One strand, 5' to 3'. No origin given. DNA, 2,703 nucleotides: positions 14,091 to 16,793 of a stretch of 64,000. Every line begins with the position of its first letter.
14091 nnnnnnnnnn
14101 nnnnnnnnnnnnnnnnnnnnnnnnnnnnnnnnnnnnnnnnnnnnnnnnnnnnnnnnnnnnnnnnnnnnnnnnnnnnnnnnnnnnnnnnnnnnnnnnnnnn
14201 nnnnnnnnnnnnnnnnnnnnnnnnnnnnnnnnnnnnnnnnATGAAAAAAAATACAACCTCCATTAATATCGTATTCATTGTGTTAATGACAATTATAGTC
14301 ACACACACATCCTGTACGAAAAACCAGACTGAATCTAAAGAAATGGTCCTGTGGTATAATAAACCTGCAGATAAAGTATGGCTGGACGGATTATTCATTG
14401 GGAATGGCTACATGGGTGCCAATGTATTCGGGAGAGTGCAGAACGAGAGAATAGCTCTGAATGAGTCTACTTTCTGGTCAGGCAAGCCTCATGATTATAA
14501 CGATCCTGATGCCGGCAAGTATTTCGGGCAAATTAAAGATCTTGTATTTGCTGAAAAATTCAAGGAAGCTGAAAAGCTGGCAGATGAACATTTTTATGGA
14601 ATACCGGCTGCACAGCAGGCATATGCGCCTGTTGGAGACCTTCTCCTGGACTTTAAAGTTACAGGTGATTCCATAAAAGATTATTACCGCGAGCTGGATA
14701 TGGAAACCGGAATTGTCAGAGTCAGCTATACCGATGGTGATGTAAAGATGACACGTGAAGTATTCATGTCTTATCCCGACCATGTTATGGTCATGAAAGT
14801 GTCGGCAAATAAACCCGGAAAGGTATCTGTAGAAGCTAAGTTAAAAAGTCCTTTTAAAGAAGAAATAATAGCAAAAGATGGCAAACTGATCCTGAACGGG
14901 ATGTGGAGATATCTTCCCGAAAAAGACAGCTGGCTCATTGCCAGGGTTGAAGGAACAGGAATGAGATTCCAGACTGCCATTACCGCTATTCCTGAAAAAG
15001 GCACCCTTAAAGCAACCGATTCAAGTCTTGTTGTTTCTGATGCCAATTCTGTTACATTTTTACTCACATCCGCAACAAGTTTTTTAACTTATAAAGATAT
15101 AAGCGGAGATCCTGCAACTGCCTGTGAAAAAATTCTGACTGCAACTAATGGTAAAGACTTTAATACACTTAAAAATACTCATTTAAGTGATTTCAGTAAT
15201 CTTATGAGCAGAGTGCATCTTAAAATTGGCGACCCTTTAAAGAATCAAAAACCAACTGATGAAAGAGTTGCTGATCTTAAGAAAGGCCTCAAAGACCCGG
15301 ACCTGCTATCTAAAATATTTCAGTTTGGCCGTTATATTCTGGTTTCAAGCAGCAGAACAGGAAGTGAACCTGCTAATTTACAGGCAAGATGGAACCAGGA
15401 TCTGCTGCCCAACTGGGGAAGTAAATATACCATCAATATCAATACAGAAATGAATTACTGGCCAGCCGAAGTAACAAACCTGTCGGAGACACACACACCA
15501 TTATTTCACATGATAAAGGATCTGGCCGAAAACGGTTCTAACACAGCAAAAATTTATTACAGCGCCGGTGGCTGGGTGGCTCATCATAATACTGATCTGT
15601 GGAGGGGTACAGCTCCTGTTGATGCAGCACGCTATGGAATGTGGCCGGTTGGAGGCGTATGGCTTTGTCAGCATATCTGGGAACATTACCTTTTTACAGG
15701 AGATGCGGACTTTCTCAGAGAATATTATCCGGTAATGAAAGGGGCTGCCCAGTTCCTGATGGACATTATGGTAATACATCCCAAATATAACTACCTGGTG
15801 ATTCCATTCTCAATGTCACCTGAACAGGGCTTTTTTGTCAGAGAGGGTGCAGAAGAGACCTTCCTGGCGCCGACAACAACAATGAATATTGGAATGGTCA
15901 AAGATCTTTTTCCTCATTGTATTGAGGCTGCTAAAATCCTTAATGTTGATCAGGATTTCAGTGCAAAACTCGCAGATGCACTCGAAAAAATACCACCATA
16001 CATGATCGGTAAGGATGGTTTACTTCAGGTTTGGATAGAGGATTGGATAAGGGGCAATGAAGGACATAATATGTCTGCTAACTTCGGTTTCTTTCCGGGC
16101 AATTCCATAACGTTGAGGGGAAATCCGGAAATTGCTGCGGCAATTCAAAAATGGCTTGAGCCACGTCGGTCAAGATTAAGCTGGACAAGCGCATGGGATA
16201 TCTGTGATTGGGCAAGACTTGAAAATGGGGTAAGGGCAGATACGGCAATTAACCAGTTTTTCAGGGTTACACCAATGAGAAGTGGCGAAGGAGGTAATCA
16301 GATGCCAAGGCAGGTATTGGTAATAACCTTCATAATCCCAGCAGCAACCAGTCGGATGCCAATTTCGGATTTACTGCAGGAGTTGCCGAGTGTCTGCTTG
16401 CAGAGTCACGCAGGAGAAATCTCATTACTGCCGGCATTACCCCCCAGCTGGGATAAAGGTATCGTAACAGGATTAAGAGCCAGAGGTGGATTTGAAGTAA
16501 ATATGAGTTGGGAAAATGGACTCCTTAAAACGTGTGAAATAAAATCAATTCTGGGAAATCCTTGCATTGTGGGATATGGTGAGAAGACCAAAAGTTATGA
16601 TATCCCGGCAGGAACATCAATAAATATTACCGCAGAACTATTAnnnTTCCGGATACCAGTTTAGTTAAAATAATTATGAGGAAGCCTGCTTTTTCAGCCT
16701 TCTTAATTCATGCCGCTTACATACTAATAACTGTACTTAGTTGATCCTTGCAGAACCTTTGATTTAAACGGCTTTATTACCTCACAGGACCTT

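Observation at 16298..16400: GH95 gene hides a compensating indel pair: its conserved catalytic-motif segment is encoded out of frame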

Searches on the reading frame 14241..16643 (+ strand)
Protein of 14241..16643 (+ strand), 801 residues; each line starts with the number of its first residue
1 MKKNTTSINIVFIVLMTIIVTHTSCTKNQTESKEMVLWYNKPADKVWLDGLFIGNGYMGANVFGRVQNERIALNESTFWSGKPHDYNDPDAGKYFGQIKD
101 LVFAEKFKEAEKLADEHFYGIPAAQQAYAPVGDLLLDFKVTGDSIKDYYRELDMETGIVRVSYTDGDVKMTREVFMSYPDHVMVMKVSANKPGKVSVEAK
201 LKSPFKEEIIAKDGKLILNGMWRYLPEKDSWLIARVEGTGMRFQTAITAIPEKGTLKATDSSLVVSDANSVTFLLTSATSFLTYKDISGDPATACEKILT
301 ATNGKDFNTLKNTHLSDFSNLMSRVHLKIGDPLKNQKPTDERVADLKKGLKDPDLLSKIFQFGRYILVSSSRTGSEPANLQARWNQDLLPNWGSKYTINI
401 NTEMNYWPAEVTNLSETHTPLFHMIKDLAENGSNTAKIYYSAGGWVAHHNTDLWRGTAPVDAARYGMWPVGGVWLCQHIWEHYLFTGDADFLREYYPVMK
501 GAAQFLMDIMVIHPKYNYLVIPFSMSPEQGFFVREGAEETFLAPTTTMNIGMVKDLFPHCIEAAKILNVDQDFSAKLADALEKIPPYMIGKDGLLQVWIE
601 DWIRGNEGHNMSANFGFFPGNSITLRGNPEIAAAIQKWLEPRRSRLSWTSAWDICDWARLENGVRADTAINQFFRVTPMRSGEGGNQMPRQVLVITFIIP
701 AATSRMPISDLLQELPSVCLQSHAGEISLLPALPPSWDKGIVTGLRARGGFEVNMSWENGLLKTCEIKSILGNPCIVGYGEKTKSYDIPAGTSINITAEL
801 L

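Call 4: search_protein_families(library=pfam, proteins=[window:14241-16643:+], max_evalue=0.01)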
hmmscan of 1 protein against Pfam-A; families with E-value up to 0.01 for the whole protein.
window:14241-16643:+ (801 aa): 4 families
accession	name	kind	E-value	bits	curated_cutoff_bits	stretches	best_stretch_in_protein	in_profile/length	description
PF22124.2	Glyco_hydro_95_cat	-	1.7e-133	445.9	27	1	307-678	2-374/408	Glycosyl hydrolase family 95 catalytic domain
PF14498.12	Glyco_hyd_65N_2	-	3.4e-61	207.7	27.7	1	37-282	1-232/234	Glycosyl hydrolase family 65, N-terminal domain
PF21307.2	Glyco_hydro_95_C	-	6.2e-22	78.3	27.6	1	721-784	1-64/94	Glycoside hydrolase family 95, C-terminal domain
PF03636.21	Glyco_hydro_65N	-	0.00012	22.3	26.6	1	53-248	19-187/233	Glycosyl hydrolase family 65, N-terminal domain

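Call 8: find_encoding_contigs(protein=window:14241-16643:+, flank=5000, max_places=6)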
Protein window:14241-16643:+ (801 aa): no gene with exactly this product is on record in the collection.

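Call 9: find_homologous_proteins(query=window:14241-16643:+, max_evalue=1e-50)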
Query window:14241-16643:+ (801 aa): 7999 proteins with E <= 1e-50 among 8000 candidates; the best 120 are listed.
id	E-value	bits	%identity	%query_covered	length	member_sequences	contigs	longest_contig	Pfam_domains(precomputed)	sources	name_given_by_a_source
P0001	0.0e+0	1879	100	100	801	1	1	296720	PF21307.3,PF14498.13,PF22124.3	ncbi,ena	-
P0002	0.0e+0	1508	79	100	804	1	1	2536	PF21307.3,PF14498.13,PF22124.3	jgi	jgi:alpha-L-fucosidase 2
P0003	0.0e+0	1505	80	99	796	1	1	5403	PF21307.3,PF14498.13,PF22124.3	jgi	jgi:alpha-L-fucosidase 2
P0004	0.0e+0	1502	79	99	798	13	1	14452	PF21307.3,PF14498.13,PF22124.3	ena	-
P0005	0.0e+0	1500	80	99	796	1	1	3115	PF21307.3,PF14498.13,PF22124.3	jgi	jgi:alpha-L-fucosidase 2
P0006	0.0e+0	1495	79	99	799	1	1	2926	PF21307.3,PF14498.13,PF22124.3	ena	-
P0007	0.0e+0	1491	78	100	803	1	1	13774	PF21307.3,PF14498.13,PF22124.3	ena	-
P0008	0.0e+0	1491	78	100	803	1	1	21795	PF21307.3,PF14498.13,PF22124.3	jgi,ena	-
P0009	0.0e+0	1491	78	100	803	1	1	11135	PF21307.3,PF14498.13,PF22124.3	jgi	jgi:alpha-L-fucosidase 2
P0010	0.0e+0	1470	77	100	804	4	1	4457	PF21307.3,PF14498.13,PF22124.3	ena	-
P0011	0.0e+0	1466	77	99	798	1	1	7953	PF21307.3,PF14498.13,PF22124.3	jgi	jgi:alpha-L-fucosidase 2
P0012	0.0e+0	1466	81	95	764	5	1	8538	PF21307.3,PF14498.13,PF22124.3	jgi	jgi:alpha-L-fucosidase 2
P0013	0.0e+0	1456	76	100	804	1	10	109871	PF21307.3,PF14498.13,PF22124.3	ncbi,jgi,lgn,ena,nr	ncbi:MAG TPA: glycoside hydrolase family 95 protein [Bacteroidales bacterium]|nr:glycoside hydrolase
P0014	0.0e+0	1455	76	100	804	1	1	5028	PF21307.3,PF14498.13,PF22124.3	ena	-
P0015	0.0e+0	1455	77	99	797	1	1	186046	PF21307.3,PF14498.13,PF22124.3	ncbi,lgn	-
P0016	0.0e+0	1454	76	100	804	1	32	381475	PF21307.3,PF14498.13,PF22124.3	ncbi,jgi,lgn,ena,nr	ncbi:MAG: glycoside hydrolase family 95 protein [Bacteroidales bacterium]|jgi:alpha-L-fucosidase 2|n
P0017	0.0e+0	1452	77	99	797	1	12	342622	PF21307.3,PF14498.13,PF22124.3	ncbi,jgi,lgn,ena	-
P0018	0.0e+0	1451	79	96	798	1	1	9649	PF21307.3,PF14498.13,PF22124.3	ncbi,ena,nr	ncbi:MAG: glycoside hydrolase family 95 protein [Bacteroidales bacterium]|nr:glycoside hydrolase fam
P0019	0.0e+0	1442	76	99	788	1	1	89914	PF21307.3,PF14498.13,PF22124.3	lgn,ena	-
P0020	0.0e+0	1442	77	99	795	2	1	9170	PF21307.3,PF14498.13,PF22124.3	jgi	jgi:alpha-L-fucosidase 2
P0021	0.0e+0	1440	76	100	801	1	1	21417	PF21307.3,PF14498.13,PF22124.3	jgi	-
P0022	0.0e+0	1439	78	98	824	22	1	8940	PF21307.3,PF14498.13,PF22124.3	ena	-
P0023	0.0e+0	1436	79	96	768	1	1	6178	PF21307.3,PF14498.13,PF22124.3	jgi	-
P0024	0.0e+0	1434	75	100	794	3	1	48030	PF21307.3,PF14498.13,PF22124.3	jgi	jgi:alpha-L-fucosidase 2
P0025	0.0e+0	1429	76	99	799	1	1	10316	PF21307.3,PF14498.13,PF22124.3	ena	-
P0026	0.0e+0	1428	77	98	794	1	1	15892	PF21307.3,PF14498.13,PF22124.3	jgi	jgi:alpha-L-fucosidase 2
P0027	0.0e+0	1427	75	100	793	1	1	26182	PF21307.3,PF14498.13,PF22124.3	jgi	-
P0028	0.0e+0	1426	75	100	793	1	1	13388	PF21307.3,PF14498.13,PF22124.3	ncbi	-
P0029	0.0e+0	1425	75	100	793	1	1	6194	PF21307.3,PF14498.13,PF22124.3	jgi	-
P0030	0.0e+0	1421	75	100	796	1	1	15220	PF21307.3,PF14498.13,PF22124.3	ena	-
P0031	0.0e+0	1418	75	100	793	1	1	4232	PF21307.3,PF14498.13,PF22124.3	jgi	jgi:alpha-L-fucosidase 2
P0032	0.0e+0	1416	74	100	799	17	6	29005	PF21307.3,PF14498.13,PF22124.3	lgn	-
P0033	0.0e+0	1414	78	95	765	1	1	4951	PF21307.3,PF14498.13,PF22124.3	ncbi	ncbi:MAG: glycoside hydrolase N-terminal domain-containing protein, partial [Bacteroidales bacterium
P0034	0.0e+0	1413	76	97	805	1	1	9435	PF21307.3,PF14498.13,PF22124.3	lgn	-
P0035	0.0e+0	1412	75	100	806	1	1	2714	PF21307.3,PF14498.13,PF22124.3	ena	-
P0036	0.0e+0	1411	74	100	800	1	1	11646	PF21307.3,PF14498.13,PF22124.3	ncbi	-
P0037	0.0e+0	1410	76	99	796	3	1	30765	PF21307.3,PF14498.13,PF22124.3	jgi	jgi:alpha-L-fucosidase 2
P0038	0.0e+0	1406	75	100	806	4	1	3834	PF21307.3,PF14498.13,PF22124.3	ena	-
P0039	0.0e+0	1401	75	99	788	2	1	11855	PF21307.3,PF14498.13,PF22124.3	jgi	jgi:alpha-L-fucosidase 2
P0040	0.0e+0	1397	73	100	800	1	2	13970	PF21307.3,PF14498.13,PF22124.3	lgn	-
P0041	0.0e+0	1397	76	96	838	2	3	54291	PF21307.3,PF14498.13,PF22124.3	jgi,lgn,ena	-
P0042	0.0e+0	1396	77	96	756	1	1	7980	PF21307.3,PF14498.13,PF22124.3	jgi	-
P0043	0.0e+0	1396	77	95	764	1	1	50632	PF21307.3,PF14498.13,PF22124.3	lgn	-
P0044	0.0e+0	1395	74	99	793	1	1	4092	PF21307.3,PF14498.13,PF22124.3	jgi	jgi:alpha-L-fucosidase 2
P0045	0.0e+0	1395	74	100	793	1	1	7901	PF21307.3,PF14498.13,PF22124.3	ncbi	-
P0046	0.0e+0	1394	74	100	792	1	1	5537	PF21307.3,PF14498.13,PF22124.3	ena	-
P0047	0.0e+0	1391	73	100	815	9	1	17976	PF21307.3,PF14498.13,PF22124.3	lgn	-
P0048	0.0e+0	1390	73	100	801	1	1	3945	PF21307.3,PF14498.13,PF22124.3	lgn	-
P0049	0.0e+0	1389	74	98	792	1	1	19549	PF21307.3,PF14498.13,PF22124.3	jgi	jgi:alpha-L-fucosidase 2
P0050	0.0e+0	1387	75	99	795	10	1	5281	PF21307.3,PF14498.13,PF22124.3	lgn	-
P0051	0.0e+0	1384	74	98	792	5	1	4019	PF21307.3,PF14498.13,PF22124.3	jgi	jgi:alpha-L-fucosidase 2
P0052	0.0e+0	1381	73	100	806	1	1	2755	PF21307.3,PF14498.13,PF22124.3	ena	-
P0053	0.0e+0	1380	74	99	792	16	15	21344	PF21307.3,PF14498.13,PF22124.3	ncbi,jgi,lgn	-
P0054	0.0e+0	1380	72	99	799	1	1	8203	PF21307.3,PF14498.13,PF22124.3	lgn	-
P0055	0.0e+0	1380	74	99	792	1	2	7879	PF21307.3,PF14498.13,PF22124.3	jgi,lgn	jgi:alpha-L-fucosidase 2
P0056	0.0e+0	1379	73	99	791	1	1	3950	PF21307.3,PF14498.13,PF22124.3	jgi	jgi:alpha-L-fucosidase 2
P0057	0.0e+0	1379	72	100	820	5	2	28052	PF21307.3,PF14498.13,PF22124.3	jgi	jgi:alpha-L-fucosidase 2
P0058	0.0e+0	1378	73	99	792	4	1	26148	PF21307.3,PF14498.13,PF22124.3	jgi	jgi:alpha-L-fucosidase 2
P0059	0.0e+0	1378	73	99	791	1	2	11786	PF21307.3,PF14498.13,PF22124.3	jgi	jgi:alpha-L-fucosidase 2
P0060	0.0e+0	1378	73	99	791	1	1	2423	PF21307.3,PF14498.13,PF22124.3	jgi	jgi:alpha-L-fucosidase 2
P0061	0.0e+0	1377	73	99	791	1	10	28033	PF21307.3,PF14498.13,PF22124.3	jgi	jgi:alpha-L-fucosidase 2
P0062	0.0e+0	1377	73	99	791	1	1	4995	PF21307.3,PF14498.13,PF22124.3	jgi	jgi:alpha-L-fucosidase 2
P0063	0.0e+0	1377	72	100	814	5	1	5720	PF21307.3,PF14498.13,PF22124.3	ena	-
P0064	0.0e+0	1376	72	99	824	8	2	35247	PF21307.3,PF14498.13,PF22124.3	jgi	jgi:alpha-L-fucosidase 2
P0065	0.0e+0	1376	72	99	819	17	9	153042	PF21307.3,PF14498.13,PF22124.3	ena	-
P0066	0.0e+0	1375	73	99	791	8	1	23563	PF21307.3,PF14498.13,PF22124.3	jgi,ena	-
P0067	0.0e+0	1375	72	99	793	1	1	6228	PF21307.3,PF14498.13,PF22124.3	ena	-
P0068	0.0e+0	1375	72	100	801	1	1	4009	PF21307.3,PF14498.13,PF22124.3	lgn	-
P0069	0.0e+0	1374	74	99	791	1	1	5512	PF21307.3,PF14498.13,PF22124.3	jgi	jgi:alpha-L-fucosidase 2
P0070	0.0e+0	1374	73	99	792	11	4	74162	PF21307.3,PF14498.13,PF22124.3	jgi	jgi:alpha-L-fucosidase 2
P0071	0.0e+0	1374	75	98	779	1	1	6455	PF21307.3,PF14498.13,PF22124.3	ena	-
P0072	0.0e+0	1373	72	99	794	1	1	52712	PF21307.3,PF14498.13,PF22124.3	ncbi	ncbi:glycoside hydrolase N-terminal domain-containing protein [Candidatus Latescibacterota bacterium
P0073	0.0e+0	1371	71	99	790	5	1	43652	PF21307.3,PF14498.13,PF22124.3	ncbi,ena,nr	ncbi:MAG TPA: glycoside hydrolase family 95 protein [Bacteroidales bacterium]|nr:glycoside hydrolase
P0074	0.0e+0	1370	73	99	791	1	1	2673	PF21307.3,PF14498.13,PF22124.3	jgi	jgi:alpha-L-fucosidase 2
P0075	0.0e+0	1370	74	98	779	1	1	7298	PF21307.3,PF14498.13,PF22124.3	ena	-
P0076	0.0e+0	1370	73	99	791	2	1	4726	PF21307.3,PF14498.13,PF22124.3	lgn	-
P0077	0.0e+0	1369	73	99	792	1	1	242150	PF21307.3,PF14498.13,PF22124.3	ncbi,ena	-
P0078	0.0e+0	1369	73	99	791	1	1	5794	PF21307.3,PF14498.13,PF22124.3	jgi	jgi:alpha-L-fucosidase 2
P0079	0.0e+0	1369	72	99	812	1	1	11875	PF21307.3,PF14498.13,PF22124.3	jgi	jgi:alpha-L-fucosidase 2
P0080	0.0e+0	1368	72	100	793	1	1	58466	PF21307.3,PF14498.13,PF22124.3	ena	-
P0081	0.0e+0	1367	71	99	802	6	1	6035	PF21307.3,PF14498.13,PF22124.3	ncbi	-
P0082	0.0e+0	1365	73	100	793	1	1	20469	PF21307.3,PF14498.13,PF22124.3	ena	-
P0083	0.0e+0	1361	72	99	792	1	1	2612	PF21307.3,PF14498.13,PF22124.3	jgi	jgi:alpha-L-fucosidase 2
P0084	0.0e+0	1361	73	99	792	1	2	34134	PF21307.3,PF14498.13,PF22124.3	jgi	jgi:alpha-L-fucosidase 2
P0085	0.0e+0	1361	73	99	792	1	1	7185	PF21307.3,PF14498.13,PF22124.3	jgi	jgi:alpha-L-fucosidase 2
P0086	0.0e+0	1360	73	99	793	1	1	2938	PF21307.3,PF14498.13,PF22124.3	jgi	-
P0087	0.0e+0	1360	70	100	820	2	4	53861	PF21307.3,PF14498.13,PF22124.3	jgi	jgi:alpha-L-fucosidase 2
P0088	0.0e+0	1360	70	100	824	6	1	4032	PF21307.3,PF14498.13,PF22124.3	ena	-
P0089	0.0e+0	1360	72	99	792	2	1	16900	PF21307.3,PF14498.13,PF22124.3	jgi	jgi:alpha-L-fucosidase 2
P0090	0.0e+0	1359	72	100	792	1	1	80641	PF21307.3,PF14498.13,PF22124.3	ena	-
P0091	0.0e+0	1359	73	98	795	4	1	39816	PF21307.3,PF14498.13,PF22124.3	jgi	jgi:alpha-L-fucosidase 2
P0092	0.0e+0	1358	73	99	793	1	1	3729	PF21307.3,PF14498.13,PF22124.3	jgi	jgi:alpha-L-fucosidase 2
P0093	0.0e+0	1357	72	96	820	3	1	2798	PF21307.3,PF14498.13,PF22124.3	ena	-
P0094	0.0e+0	1357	71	98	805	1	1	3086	PF21307.3,PF14498.13,PF22124.3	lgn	-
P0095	0.0e+0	1354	72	99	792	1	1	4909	PF21307.3,PF14498.13,PF22124.3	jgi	jgi:alpha-L-fucosidase 2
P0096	0.0e+0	1353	71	99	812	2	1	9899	PF21307.3,PF14498.13,PF22124.3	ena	-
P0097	0.0e+0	1353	72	99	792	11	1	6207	PF21307.3,PF14498.13,PF22124.3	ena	-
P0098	0.0e+0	1352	71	99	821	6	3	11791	PF21307.3,PF14498.13,PF22124.3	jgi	jgi:alpha-L-fucosidase 2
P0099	0.0e+0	1352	72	99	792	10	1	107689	PF21307.3,PF14498.13,PF22124.3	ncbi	-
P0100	0.0e+0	1351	71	99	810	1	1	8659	PF21307.3,PF14498.13,PF22124.3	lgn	-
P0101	0.0e+0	1351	72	99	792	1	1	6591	PF21307.3,PF14498.13,PF22124.3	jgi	jgi:alpha-L-fucosidase 2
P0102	0.0e+0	1350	71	99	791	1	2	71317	PF21307.3,PF14498.13,PF22124.3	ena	-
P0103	0.0e+0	1349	73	98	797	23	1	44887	PF21307.3,PF14498.13,PF22124.3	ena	-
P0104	0.0e+0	1349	71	99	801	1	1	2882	PF21307.3,PF14498.13,PF22124.3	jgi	-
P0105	0.0e+0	1346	71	97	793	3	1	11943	PF21307.3,PF14498.13,PF22124.3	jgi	jgi:alpha-L-fucosidase 2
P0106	0.0e+0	1346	73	100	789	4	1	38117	PF21307.3,PF14498.13,PF22124.3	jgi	jgi:alpha-L-fucosidase 2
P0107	0.0e+0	1346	69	100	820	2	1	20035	PF21307.3,PF14498.13,PF22124.3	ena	-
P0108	0.0e+0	1345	72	98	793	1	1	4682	PF21307.3,PF14498.13,PF22124.3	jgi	jgi:alpha-L-fucosidase 2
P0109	0.0e+0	1344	71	99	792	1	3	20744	PF21307.3,PF14498.13,PF22124.3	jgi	-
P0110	0.0e+0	1344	71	99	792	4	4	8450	PF21307.3,PF14498.13,PF22124.3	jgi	jgi:alpha-L-fucosidase 2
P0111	0.0e+0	1343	70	99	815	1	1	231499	PF21307.3,PF14498.13,PF22124.3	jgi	jgi:alpha-L-fucosidase 2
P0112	0.0e+0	1343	71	99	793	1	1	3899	PF21307.3,PF14498.13,PF22124.3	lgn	-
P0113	0.0e+0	1343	71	99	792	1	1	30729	PF21307.3,PF14498.13,PF22124.3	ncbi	-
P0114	0.0e+0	1342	71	99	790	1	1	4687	PF21307.3,PF14498.13,PF22124.3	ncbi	-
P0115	0.0e+0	1341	70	99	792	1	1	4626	PF21307.3,PF14498.13,PF22124.3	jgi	-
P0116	0.0e+0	1341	71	99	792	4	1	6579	PF21307.3,PF14498.13,PF22124.3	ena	-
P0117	0.0e+0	1340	70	100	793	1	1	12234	PF21307.3,PF14498.13,PF22124.3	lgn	-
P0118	0.0e+0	1340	70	100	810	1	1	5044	PF21307.3,PF14498.13,PF22124.3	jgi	jgi:alpha-L-fucosidase 2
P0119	0.0e+0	1339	70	100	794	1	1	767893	PF21307.3,PF14498.13,PF22124.3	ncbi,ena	-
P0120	0.0e+0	1338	70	100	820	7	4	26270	PF21307.3,PF14498.13,PF22124.3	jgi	jgi:alpha-L-fucosidase 2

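Call 12: list_cluster_members(proteins=[P0001])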
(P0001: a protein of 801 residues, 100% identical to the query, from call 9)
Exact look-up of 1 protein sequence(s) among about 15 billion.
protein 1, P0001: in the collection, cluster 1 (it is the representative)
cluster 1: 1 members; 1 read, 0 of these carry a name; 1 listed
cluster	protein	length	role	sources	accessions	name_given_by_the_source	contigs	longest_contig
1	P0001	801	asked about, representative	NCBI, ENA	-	-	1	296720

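Call 13: find_related_loci(query=P0003, collection=genome_contigs, flank=3000)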
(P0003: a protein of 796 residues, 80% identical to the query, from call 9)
Query P0003 (796 aa) in genome_contigs; peptide patterns used: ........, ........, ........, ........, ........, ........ (x = any residue, [..] = any of these).
187 stretches matched a pattern; 170 encode a relative of the query (tblastn E <= 1e-3); the best 80 are kept; 80 distinct loci.
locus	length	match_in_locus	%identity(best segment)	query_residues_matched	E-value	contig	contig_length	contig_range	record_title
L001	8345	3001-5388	83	1-796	0e+0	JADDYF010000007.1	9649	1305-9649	MAG: Bacteroidales bacterium isolate Aug_T1_C1_D5_161 Aug_T1_C1_D5_k121_3598365, whole genome shotgun sequence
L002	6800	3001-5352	80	13-796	0e+0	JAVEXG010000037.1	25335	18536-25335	MAG: Bacteroidales bacterium isolate BF4_167 NODE_5768_length_25335_cov_13.118811_Biofilm4, whole genome shotgun sequenc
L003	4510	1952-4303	80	13-796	0e+0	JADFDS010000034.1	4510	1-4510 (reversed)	MAG: Bacteroidetes bacterium isolate QR_Bin.26 NODE_41_length_4510_cov_6.59373, whole genome shotgun sequence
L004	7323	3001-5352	80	13-796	0e+0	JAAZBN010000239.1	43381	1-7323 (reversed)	MAG: Bacteroidales bacterium isolate AS06rmzACSIP_603 518107_AS06, whole genome shotgun sequence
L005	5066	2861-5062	85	1-734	0e+0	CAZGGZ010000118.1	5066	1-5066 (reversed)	MAG TPA_asm: uncultured Rikenellaceae bacterium isolate binchicken_co364_139 genome assembly, contig: NODE_35722_length_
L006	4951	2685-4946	81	4-758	0e+0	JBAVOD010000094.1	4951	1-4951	MAG: Bacteroidales bacterium isolate MFD02950_ilm_asm_bin18 k127_189518, whole genome shotgun sequence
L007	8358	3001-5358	77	1-796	0e+0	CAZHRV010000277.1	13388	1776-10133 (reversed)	MAG TPA_asm: uncultured Rikenellaceae bacterium isolate SRP185410_co1_20 genome assembly, contig: k141_348257, whole gen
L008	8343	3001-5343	76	2-792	0e+0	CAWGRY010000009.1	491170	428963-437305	MAG: uncultured Bacteroidales bacterium isolate MFD05942.bin.1.444 genome assembly, contig: contig_4902, whole genome sh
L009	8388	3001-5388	76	3-796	0e+0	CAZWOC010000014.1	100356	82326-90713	MAG TPA_asm: uncultured Rikenella sp. isolate SRP192927_co3_324 genome assembly, contig: NODE_270_length_100356_cov_33.9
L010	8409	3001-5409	75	1-794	0e+0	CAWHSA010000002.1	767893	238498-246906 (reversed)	MAG: uncultured Bacteroidales bacterium isolate MFD05942.bin.1.227 genome assembly, contig: contig_20651, whole genome s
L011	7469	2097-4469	74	1-796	0e+0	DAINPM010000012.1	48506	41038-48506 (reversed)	MAG TPA_asm: Bacteroidales bacterium isolate CTOTU18371 NODE_473_length_48506_cov_8.214774, whole genome shotgun sequenc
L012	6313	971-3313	75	4-794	0e+0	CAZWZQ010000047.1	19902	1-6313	MAG TPA_asm: uncultured Rikenellaceae bacterium isolate binchicken_co100_406 genome assembly, contig: NODE_4175_length_1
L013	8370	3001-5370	75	1-794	0e+0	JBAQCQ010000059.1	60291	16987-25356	MAG: Bacteroidales bacterium isolate MFD12018_ilm_asm_bin14 k127_114701, whole genome shotgun sequence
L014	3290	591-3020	73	4-795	0e+0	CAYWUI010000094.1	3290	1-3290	MAG TPA_asm: uncultured Bacteroidales bacterium isolate binchicken_co34_333 genome assembly, contig: NODE_53971_length_3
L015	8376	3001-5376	74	1-792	0e+0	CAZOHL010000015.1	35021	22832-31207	MAG TPA_asm: uncultured Rikenella sp. isolate SRP278314_co1_10 genome assembly, contig: NODE_1568_length_35021_cov_12.45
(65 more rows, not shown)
